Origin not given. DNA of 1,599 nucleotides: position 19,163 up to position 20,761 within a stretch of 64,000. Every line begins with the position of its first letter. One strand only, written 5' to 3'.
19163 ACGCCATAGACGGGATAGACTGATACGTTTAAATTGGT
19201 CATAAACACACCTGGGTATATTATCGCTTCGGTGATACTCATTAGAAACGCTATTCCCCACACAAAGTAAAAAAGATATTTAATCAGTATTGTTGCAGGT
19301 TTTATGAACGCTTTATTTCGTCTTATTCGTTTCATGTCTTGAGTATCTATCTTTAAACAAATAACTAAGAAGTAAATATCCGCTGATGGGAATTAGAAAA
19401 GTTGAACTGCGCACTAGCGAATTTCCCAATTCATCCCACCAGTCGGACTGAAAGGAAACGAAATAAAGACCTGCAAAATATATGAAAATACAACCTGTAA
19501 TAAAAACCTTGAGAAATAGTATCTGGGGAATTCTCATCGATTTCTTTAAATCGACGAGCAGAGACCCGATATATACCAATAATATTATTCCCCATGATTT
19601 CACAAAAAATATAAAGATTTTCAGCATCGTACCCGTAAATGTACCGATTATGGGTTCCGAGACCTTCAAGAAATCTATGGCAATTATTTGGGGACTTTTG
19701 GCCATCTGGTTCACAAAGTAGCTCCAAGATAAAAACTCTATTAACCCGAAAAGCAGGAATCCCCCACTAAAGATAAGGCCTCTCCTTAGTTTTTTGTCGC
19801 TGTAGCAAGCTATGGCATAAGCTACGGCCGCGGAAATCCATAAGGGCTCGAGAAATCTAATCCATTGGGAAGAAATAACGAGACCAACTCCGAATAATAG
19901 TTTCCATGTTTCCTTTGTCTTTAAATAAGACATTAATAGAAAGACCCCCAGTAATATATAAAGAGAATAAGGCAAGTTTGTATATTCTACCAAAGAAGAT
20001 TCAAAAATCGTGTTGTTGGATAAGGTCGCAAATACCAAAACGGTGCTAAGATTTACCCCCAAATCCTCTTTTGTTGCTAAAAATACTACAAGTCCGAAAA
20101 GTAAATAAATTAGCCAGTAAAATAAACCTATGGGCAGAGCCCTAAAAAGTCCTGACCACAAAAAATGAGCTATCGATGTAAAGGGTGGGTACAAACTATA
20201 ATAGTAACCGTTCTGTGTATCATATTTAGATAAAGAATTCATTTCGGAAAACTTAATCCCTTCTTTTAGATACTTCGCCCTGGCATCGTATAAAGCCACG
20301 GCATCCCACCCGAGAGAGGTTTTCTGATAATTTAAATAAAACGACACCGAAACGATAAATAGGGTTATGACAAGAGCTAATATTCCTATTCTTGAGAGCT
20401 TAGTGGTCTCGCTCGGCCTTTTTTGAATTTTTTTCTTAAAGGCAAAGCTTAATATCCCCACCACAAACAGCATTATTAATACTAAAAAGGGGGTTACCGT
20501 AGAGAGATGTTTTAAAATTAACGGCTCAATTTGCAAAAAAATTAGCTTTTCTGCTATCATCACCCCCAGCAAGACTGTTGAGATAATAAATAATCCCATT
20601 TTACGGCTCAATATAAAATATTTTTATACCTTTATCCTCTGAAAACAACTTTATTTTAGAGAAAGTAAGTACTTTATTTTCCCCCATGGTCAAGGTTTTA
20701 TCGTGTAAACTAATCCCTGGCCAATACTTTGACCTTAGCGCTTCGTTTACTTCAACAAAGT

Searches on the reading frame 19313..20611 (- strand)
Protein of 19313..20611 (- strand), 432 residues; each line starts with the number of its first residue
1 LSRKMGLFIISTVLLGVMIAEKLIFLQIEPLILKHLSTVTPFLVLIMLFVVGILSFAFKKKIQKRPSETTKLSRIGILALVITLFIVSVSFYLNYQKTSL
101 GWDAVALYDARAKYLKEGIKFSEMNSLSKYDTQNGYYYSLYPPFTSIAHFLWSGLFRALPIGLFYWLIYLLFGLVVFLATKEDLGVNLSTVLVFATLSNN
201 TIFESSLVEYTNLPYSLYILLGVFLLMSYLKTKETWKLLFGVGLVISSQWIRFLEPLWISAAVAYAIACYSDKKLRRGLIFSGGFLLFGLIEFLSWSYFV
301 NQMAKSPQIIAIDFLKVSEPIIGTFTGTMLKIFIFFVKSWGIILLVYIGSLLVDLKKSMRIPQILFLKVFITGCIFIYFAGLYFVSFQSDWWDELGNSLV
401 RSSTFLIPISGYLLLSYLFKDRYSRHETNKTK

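Call 8: search_protein_families(library=pfam, proteins=[window:19313-20611:-], max_evalue=0.001)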
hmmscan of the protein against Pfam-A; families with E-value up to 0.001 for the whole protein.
window:19313-20611:- (432 aa): 0 families

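Call 37: search_protein_families(library=pfam, proteins=[window:19313-20611:-], max_evalue=10)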
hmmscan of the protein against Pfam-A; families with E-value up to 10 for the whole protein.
window:19313-20611:- (432 aa): 1 family
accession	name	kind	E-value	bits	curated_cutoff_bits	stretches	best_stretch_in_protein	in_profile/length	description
PF20237.3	DUF6594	-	2.7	8.3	30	1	35-94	172-220/238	Family of unknown function (DUF6594)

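Call 84: search_protein_families(library=ncbifam, proteins=[window:19313-20611:-], max_evalue=0.001)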
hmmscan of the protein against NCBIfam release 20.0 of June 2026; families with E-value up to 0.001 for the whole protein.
window:19313-20611:- (432 aa): 0 families
